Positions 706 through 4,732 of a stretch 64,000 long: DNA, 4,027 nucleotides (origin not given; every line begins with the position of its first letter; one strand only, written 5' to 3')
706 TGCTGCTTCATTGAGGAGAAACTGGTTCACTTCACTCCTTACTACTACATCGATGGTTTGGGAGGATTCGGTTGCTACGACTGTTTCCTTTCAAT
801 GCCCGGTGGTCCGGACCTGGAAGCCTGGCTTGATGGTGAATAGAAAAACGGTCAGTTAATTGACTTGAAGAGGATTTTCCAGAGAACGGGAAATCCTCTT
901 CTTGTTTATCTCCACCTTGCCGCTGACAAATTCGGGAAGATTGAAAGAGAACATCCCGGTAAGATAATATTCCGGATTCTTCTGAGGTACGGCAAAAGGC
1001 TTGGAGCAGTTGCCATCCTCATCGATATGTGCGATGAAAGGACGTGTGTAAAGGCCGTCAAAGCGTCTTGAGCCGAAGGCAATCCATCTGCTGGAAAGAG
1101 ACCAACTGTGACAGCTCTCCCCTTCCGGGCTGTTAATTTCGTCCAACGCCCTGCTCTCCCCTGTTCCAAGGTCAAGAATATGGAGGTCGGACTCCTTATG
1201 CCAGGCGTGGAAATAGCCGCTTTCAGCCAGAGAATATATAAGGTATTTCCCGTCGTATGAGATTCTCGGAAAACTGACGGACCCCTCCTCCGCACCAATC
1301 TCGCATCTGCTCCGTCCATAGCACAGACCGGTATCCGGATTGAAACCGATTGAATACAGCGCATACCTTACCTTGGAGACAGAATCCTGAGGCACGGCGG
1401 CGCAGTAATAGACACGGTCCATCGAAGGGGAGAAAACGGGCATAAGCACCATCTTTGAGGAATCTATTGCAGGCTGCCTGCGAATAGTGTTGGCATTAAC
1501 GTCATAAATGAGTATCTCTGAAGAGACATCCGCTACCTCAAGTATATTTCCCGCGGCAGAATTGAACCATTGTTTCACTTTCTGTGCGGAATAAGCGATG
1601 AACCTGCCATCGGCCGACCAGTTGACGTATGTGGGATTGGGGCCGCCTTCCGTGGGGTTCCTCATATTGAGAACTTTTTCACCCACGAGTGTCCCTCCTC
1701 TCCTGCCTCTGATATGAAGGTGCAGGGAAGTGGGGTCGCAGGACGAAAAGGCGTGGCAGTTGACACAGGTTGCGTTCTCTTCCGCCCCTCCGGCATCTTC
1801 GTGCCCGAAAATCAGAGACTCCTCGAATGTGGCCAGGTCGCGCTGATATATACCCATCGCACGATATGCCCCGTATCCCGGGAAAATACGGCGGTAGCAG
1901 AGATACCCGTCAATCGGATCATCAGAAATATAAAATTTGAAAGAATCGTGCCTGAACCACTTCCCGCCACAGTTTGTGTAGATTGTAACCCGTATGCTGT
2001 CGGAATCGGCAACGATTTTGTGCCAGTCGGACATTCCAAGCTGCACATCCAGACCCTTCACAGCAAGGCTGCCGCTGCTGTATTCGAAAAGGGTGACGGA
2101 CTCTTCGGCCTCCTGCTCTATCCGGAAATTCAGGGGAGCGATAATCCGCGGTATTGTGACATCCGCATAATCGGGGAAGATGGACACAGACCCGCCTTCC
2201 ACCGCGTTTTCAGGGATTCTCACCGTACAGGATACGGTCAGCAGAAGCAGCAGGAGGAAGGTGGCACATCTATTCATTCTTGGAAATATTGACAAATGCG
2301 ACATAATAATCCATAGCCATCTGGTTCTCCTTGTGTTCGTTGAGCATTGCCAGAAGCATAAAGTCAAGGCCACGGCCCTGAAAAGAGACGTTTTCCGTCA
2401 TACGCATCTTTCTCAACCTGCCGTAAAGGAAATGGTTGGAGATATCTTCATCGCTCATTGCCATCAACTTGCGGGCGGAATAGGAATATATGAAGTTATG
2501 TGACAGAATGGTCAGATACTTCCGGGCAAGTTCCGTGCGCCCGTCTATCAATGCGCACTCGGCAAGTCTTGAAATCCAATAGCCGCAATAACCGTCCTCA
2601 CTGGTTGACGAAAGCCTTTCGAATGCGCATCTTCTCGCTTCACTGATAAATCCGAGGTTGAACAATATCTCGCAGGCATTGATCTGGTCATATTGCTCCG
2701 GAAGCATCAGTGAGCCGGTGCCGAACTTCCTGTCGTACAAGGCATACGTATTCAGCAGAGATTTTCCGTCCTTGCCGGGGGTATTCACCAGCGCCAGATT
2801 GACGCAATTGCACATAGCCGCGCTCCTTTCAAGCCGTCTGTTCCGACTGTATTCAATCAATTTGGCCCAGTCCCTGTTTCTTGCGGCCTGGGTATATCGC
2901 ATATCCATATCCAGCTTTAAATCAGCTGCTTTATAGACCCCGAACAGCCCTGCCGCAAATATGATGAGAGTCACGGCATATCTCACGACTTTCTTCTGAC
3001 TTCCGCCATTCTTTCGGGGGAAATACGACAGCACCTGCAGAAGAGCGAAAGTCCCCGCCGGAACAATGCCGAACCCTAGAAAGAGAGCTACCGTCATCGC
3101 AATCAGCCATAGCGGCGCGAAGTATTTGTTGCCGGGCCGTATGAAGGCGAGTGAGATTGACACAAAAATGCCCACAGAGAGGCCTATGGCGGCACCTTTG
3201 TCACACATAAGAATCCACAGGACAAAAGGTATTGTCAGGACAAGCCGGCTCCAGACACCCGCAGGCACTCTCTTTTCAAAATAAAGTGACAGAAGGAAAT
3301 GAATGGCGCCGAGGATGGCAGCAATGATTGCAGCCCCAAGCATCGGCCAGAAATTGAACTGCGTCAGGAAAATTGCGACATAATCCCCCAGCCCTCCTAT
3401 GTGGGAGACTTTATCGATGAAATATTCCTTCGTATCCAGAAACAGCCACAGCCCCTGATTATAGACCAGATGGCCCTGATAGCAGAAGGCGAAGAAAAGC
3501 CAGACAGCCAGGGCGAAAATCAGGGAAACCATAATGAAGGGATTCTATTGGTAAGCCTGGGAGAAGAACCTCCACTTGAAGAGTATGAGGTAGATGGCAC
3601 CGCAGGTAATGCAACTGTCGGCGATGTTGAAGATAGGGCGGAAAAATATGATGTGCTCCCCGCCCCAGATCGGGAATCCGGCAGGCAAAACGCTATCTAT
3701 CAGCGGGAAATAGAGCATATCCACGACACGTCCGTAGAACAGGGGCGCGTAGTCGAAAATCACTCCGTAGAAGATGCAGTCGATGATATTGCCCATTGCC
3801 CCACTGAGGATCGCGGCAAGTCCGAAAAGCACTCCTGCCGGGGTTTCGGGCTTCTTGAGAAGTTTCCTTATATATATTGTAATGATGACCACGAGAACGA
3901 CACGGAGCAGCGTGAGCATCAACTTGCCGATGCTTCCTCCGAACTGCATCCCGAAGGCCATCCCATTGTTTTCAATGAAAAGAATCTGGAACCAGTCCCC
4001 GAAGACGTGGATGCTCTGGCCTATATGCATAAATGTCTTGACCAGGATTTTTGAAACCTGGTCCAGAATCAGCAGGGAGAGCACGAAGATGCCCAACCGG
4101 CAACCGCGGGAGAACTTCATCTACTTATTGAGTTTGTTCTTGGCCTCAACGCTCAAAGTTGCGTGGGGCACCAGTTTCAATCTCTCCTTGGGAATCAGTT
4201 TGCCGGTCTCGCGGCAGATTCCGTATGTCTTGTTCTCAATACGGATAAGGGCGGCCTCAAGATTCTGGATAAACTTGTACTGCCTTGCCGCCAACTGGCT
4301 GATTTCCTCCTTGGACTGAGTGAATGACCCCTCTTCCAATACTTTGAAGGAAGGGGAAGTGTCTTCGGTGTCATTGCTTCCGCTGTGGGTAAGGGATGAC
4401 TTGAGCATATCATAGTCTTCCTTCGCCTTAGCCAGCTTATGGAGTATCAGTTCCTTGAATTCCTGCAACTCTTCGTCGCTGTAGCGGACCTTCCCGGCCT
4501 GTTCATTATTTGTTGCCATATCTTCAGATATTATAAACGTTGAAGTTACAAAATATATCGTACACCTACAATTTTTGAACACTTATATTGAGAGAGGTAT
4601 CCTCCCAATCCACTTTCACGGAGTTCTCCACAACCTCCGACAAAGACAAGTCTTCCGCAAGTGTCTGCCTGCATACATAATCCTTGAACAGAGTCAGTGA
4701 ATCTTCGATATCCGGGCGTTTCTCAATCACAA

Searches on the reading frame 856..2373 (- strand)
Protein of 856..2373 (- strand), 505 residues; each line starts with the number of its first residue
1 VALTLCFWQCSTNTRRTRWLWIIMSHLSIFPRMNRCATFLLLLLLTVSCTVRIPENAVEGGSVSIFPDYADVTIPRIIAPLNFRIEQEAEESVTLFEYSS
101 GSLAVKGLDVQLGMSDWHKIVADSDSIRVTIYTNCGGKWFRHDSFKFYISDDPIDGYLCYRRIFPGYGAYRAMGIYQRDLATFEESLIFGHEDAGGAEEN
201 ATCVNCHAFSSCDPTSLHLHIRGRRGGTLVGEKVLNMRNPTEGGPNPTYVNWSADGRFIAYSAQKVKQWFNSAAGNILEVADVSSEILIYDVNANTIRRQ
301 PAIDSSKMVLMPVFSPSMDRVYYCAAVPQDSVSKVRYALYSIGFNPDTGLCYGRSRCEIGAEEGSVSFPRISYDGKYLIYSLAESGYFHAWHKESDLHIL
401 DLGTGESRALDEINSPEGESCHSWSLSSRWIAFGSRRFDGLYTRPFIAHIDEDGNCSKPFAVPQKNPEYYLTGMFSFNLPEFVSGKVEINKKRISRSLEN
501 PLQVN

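Call 66: search_protein_families(library=pfam, proteins=[window:856-2373:-], max_evalue=0.001)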
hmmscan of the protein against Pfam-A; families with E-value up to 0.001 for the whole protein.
window:856-2373:- (505 aa): 1 family
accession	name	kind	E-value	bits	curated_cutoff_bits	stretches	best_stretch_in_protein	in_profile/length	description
PF07676.18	PD40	-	4.9e-06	26.8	20.9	0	413-437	5-29/38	WD40-like Beta Propeller Repeat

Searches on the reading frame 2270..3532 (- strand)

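Call 66: search_protein_families(library=pfam, proteins=[window:2270-3532:-], max_evalue=0.001)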
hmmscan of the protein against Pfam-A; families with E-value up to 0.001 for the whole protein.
window:2270-3532:- (420 aa): 1 family
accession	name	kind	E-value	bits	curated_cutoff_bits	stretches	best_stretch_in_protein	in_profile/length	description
PF19529.4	DUF6057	-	1.2e-60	206.5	29.8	2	166-414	246-478/569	Family of unknown function (DUF6057)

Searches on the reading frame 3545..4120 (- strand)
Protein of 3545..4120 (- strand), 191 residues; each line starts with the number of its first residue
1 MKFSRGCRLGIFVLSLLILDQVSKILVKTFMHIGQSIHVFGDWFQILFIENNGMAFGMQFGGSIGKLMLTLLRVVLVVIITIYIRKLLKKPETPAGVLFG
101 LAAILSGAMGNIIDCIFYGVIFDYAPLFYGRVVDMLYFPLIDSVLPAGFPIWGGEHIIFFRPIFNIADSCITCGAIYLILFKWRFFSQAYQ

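Call 66: search_protein_families(library=pfam, proteins=[window:3545-4120:-], max_evalue=0.001)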
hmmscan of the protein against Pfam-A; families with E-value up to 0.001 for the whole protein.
window:3545-4120:- (191 aa): 1 family
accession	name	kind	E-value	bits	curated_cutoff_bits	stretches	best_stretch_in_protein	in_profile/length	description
PF01252.23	Peptidase_A8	-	1e-33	117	25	1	13-181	2-139/142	Signal peptidase (SPase) II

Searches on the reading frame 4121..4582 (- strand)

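Call 66: search_protein_families(library=pfam, proteins=[window:4121-4582:-], max_evalue=0.001)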
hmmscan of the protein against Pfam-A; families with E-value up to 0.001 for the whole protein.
window:4121-4582:- (153 aa): 1 family
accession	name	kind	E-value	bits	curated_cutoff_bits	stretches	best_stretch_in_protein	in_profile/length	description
PF01258.23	zf-dskA_traR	-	9.4e-09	35.6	24.9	1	119-150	2-33/36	Prokaryotic dksA/traR C4-type zinc finger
